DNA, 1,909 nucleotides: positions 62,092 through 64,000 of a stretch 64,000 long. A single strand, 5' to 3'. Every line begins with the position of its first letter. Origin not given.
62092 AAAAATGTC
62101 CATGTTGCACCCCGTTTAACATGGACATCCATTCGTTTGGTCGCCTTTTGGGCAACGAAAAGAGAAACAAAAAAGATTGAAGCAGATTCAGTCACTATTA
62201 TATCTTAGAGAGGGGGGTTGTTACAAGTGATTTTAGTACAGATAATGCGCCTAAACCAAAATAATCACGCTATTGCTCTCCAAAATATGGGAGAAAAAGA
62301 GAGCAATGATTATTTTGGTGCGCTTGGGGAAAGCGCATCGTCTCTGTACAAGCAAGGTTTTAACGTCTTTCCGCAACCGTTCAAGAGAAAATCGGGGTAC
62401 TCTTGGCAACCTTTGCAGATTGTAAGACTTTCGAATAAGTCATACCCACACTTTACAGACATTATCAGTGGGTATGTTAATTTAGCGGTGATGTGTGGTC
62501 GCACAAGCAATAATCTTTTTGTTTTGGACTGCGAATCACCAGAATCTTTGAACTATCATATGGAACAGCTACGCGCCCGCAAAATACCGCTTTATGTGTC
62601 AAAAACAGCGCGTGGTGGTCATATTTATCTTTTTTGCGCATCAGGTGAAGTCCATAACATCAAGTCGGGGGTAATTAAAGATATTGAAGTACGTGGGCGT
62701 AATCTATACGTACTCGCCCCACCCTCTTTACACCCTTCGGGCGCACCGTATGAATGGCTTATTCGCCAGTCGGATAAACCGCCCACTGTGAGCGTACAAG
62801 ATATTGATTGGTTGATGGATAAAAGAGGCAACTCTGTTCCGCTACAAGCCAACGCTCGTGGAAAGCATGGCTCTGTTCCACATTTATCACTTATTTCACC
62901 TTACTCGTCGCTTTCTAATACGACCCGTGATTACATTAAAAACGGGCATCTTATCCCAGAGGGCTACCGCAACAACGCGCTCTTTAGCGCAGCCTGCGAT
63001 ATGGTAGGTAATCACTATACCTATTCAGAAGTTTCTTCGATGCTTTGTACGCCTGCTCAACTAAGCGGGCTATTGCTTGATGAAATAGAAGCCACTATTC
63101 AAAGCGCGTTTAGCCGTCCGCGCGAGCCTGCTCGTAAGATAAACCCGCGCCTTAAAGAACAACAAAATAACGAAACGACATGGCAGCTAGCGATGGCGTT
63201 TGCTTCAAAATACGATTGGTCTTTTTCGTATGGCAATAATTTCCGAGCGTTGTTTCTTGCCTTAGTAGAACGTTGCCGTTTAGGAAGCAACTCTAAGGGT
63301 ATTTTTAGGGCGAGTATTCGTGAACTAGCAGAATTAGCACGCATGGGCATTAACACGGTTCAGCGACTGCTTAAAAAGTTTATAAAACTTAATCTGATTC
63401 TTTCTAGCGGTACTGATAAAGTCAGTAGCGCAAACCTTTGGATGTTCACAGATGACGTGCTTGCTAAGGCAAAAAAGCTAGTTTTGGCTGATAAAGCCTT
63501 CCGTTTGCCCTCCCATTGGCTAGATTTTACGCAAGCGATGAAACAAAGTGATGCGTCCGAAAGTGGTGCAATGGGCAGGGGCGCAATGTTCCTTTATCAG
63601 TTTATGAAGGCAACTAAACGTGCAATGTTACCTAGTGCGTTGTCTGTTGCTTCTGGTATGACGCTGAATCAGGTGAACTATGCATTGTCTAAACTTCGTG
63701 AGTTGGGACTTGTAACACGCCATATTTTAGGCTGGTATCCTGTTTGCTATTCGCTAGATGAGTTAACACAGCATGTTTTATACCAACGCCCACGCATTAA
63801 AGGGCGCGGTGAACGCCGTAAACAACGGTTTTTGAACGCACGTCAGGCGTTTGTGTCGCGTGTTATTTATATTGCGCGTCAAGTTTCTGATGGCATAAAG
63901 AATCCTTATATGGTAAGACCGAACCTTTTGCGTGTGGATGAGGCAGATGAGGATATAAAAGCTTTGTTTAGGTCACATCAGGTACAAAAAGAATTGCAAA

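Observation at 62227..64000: ORF missing from the supplied track: PrimPol + PriCT-1 + wHTH replication protein running off the right edge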

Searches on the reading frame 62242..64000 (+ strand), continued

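Call 59: fold_search(model_id=the predicted structure, library=pdb)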
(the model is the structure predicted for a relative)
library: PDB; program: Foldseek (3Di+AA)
matches with E <= 10: 1432; with E <= 0.001: 4
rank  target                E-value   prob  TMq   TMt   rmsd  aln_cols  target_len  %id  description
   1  3m1m                  9.0e-06  1.00  0.22  0.40  19.7       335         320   14  Crystal structure of the primase-polymerase from Sulfolobus islandicus (released 2010-06-16)
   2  1rni                  1.8e-05  1.00  0.23  0.60   3.6       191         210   20  Bifunctional DNA primase/polymerase domain of ORF904 from the archaeal plasmid pRN1 (released 2004-01-27)
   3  9aam_MODEL_1_B        5.6e-05  1.00  0.22  0.38  17.4       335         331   16  Integrated Structure of pRN1 DNA Primase in Complex with the First Two Base Pairs  (released 2026-03-25)
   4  1ro0                  1.0e-04  1.00  0.21  0.55   5.2       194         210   18  Bifunctional DNA primase/polymerase domain of ORF904 from the archaeal plasmid pRN1- Triple mutant F50M/L107M/L110M SeMe (released 2004-01-27)
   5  2xv4                  9.8e-03  0.95  0.11  0.17  20.2       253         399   12  Structure of Human RPC62 (partial) (released 2011-03-02)
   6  2fxa_B                2.7e-02  0.92  0.12  0.35  15.3       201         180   11  Structure of the Protease Production Regulatory Protein hpr from Bacillus subtilis. (released 2006-03-14)
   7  8cli_A                2.8e-02  0.66  0.10  0.11  24.2       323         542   12  TFIIIC TauB-DNA monomer (released 2023-06-21)
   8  5yi3_B                3.2e-02  1.00  0.11  0.39   4.8        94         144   21  Structure of Lactococcus lactis ZitR, C30S mutant in complex with DNA (released 2017-12-06)
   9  5yi1                  3.6e-02  1.00  0.10  0.40   4.4        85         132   21  Structure of Lactococcus lactis ZitR, C30AH42A mutant in apo form (released 2017-12-06)
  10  5yhx_N                3.6e-02  1.00  0.11  0.39   4.8        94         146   19  Structure of Lactococcus lactis ZitR, wild type (released 2017-12-06)
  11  5yhx_M                3.7e-02  1.00  0.11  0.39   4.8        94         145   20  Structure of Lactococcus lactis ZitR, wild type (released 2017-12-06)
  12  5yhx_A                3.9e-02  1.00  0.11  0.39   5.7       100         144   19  Structure of Lactococcus lactis ZitR, wild type (released 2017-12-06)
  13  1p4x                  4.1e-02  0.95  0.16  0.30   9.1       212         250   11  Crystal structure of SarS protein from Staphylococcus Aureus (released 2003-07-08)
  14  7d58_O                4.3e-02  0.41  0.14  0.16  24.8       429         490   10  cryo-EM structure of human RNA polymerase III in elongating state (released 2021-02-17)
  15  9ff4_A                4.8e-02  0.87  0.11  0.31  14.8       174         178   13  The structure of G.kaustophilus T-1 ScoC-17bp dsDNA complex (released 2025-06-04)
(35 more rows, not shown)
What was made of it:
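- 62953..63117 (+): PriCT-1 helical-bundle domain. The 3m1m match covers the primase plus helix bundle (call 59).
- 63610..63720 (+): Second winged helix-turn-helix, MarR-like. Foldseek hits MarR and ZitR structures (call 59).
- On Archaeo-eukaryotic primase superfamily, Prim-Pol clade (PF09250): Foldseek's top hits are the pRN1 primase-polymerase structures at probability 1.00 (call 59).
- On PriCT-1 (PF08708): The match to 3m1m includes its helix bundle (call 59).
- Closest known: pRN1 ORF904 primase-polymerase. Same: It is the best structural match for the N-terminal half, i.e. the catalytic domain plus helix bundle (1rni rmsd 3.6 A over 191 columns; 3m1m; call 59).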

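Call 60: find_related_loci(query=A1, collection=viral_contigs, flank=8000)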
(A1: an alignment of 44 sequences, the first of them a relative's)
Query A1 (613 aa) in viral_contigs; peptide patterns used: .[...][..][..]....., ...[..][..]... (x = any residue, [..] = any of these).
10 stretches matched a pattern; 1 encode a relative of the query (tblastn E <= 1e-3); 1 distinct loci.
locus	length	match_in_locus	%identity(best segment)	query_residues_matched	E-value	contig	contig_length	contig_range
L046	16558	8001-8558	31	3-191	3e-17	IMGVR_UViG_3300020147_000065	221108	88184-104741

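Call 61: search_dna_similar(query=P0001, collection=plasmids, mode=protein, max_evalue=0.001, max_rows=15)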
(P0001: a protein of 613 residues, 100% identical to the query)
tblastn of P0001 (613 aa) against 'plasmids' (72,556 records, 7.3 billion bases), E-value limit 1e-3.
Records with a match: 7; places in all: 7; records where one place covers at least 80% of the query: 0.
Best place of each record, by identity: <60% 7.
By first word of the organism name: Spartinivicinus 1; Chondrocystis 1; Sulfolobus 1; Thermaerobacter 1; Rhizobium 1; Thermococcus 1; Saccharolobus 1.
By predicted mobility (MOB-suite, as given by PLSDB): non-mobilizable 6; mobilizable 1.
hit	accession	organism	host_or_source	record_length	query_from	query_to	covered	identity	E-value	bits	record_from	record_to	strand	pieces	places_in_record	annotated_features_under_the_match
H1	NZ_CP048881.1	Spartinivicinus ruber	-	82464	29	285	42%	26.7%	6e-8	64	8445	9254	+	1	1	bifunctional DNA primase/polymerase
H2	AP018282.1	Chondrocystis sp. NIES-4102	-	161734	70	234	27%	29.8%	6e-6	57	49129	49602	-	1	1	hypothetical protein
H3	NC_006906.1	Sulfolobus neozealandicus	-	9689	30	184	25%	27.9%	3e-9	68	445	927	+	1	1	bifunctional DNA primase/polymerase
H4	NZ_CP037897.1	Thermaerobacter sp. FW80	whole genome,food sludge compost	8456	77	192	19%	32.2%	4e-4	51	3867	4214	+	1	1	phage/plasmid primase, P4 family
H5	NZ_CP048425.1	Rhizobium daejeonense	Cell,soil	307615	77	194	19%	30.9%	1e-5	56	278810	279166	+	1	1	bifunctional DNA primase/polymerase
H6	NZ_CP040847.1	Thermococcus indicus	single cell,hydrothermal vent area ...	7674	78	188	18%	30.8%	1e-3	50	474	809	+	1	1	bifunctional DNA primase/polymerase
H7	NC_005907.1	Saccharolobus solfataricus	-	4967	79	172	15%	29.5%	2e-4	52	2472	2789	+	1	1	bifunctional DNA primase/polymerase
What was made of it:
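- On ColE2-Rep / RepE-RepS-type plasmid initiator replicons: None is from a ColE2 or Inc18 plasmid (call 61).
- Closest known: ColE2/ColE3. Different: No ColE2-type plasmid appears among the tblastn hits (call 61).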

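Call 62: search_dna_similar(query=P0001, collection=phages, mode=protein, max_evalue=0.001, max_rows=15)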
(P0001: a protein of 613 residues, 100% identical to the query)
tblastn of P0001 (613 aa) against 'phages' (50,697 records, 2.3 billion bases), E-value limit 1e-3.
Records with a match: 4; places in all: 4; records where one place covers at least 80% of the query: 0.
Best place of each record, by identity: <60% 4.
By first word of the organism name: Rhizobium 2; Caudoviricetes 1; Streptomyces 1.
By host as written in the record: Sinorhizobium americanum X2_26 1; Methanomicrobiales 1; Sinorhizobium americanum X2_25 1; Streptomyces lividans JI 1326 1.
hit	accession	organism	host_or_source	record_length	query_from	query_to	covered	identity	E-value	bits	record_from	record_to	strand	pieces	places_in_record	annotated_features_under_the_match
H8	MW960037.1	Rhizobium phage RHph_X2_26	Sinorhizobium americanum X2_26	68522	26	291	43%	24.1%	3e-4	50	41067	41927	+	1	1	putative DNA primase protein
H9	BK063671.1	Caudoviricetes sp. vir555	Methanomicrobiales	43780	79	311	38%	27.0%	4e-11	72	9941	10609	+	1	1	DNA primase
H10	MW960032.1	Rhizobium phage RHph_X2_25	Sinorhizobium americanum X2_25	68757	119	311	31%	24.3%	5e-4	49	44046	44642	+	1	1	putative DNA primase/polymerase protein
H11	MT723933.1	Streptomyces phage Keanu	Streptomyces lividans JI 1326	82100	37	172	22%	29.2%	5e-4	49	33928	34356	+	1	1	46: DNA primase/polymerase/helicase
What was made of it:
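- On ColE2-Rep / RepE-RepS-type plasmid initiator replicons: No full-length relative was found in plasmids, phages or IMG/VR (calls 60-62).
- No full-length relatives in plasmids, phages or IMG/VR (calls 60-62). No full-length relatives occur in plasmids, phages or viral contigs (calls 60-62).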

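Call 66: list_cluster_members(proteins=[P0001])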
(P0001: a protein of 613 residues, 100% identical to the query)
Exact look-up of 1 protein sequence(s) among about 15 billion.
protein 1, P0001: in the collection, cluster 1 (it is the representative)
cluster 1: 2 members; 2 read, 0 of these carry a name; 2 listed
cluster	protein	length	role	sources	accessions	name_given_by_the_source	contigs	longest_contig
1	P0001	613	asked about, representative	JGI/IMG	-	-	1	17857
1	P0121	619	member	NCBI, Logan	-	-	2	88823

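Call 67: find_encoding_contigs(protein=P0121, flank=10000, max_places=4)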
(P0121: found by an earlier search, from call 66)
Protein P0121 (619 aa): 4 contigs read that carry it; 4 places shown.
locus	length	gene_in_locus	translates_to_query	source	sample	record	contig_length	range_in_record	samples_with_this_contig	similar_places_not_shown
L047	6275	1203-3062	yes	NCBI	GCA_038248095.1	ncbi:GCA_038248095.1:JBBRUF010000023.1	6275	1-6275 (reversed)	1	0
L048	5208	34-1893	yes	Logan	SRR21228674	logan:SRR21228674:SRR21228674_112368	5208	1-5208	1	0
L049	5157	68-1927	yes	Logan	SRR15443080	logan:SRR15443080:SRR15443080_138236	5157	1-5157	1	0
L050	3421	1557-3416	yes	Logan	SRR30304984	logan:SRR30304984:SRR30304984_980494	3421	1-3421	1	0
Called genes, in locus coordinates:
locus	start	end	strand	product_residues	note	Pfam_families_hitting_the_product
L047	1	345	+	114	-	?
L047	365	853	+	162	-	PF04248:NTP_transf_9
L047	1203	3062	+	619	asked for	PF09250:Prim-Pol, PF08708:PriCT_1 (weak), PF13545:HTH_Crp_2 (faint)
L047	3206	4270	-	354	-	PF02608:Bmp, PF13407:Peripla_BP_4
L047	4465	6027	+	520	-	-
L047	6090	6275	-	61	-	?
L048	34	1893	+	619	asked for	PF09250:Prim-Pol, PF08708:PriCT_1 (weak), PF13545:HTH_Crp_2 (faint)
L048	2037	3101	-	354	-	PF02608:Bmp, PF13407:Peripla_BP_4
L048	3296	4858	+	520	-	-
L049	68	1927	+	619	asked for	PF09250:Prim-Pol, PF08708:PriCT_1 (weak), PF13545:HTH_Crp_2 (faint)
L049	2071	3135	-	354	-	PF02608:Bmp, PF13407:Peripla_BP_4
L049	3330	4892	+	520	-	-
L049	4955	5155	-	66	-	?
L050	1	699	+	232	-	?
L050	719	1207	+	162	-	PF04248:NTP_transf_9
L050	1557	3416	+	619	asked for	PF09250:Prim-Pol, PF08708:PriCT_1 (weak), PF13545:HTH_Crp_2 (faint)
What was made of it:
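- Tried and rejected: The flank was finally recovered through cluster member P0121 (calls 66, 67).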

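Call 69: search_protein_families(library=pfam, proteins=[L047:4465-6027:+, L047:3206-4270:-, L001:13205-14749:+], max_evalue=0.01)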
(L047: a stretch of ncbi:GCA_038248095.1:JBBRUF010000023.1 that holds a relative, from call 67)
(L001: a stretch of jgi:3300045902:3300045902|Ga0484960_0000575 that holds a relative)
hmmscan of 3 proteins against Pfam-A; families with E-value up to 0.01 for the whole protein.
L047:4465-6027:+ (520 aa): 0 families

L047:3206-4270:- (354 aa): 2 families
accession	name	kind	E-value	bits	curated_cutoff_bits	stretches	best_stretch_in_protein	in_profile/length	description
PF02608.20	Bmp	-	5.8e-49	167.1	24.1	1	31-322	4-280/301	ABC transporter substrate-binding protein PnrA-like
PF13407.12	Peripla_BP_4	-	7.3e-10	39.3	35.1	1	38-242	6-217/258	Periplasmic binding protein domain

L001:13205-14749:+ (514 aa): 0 families
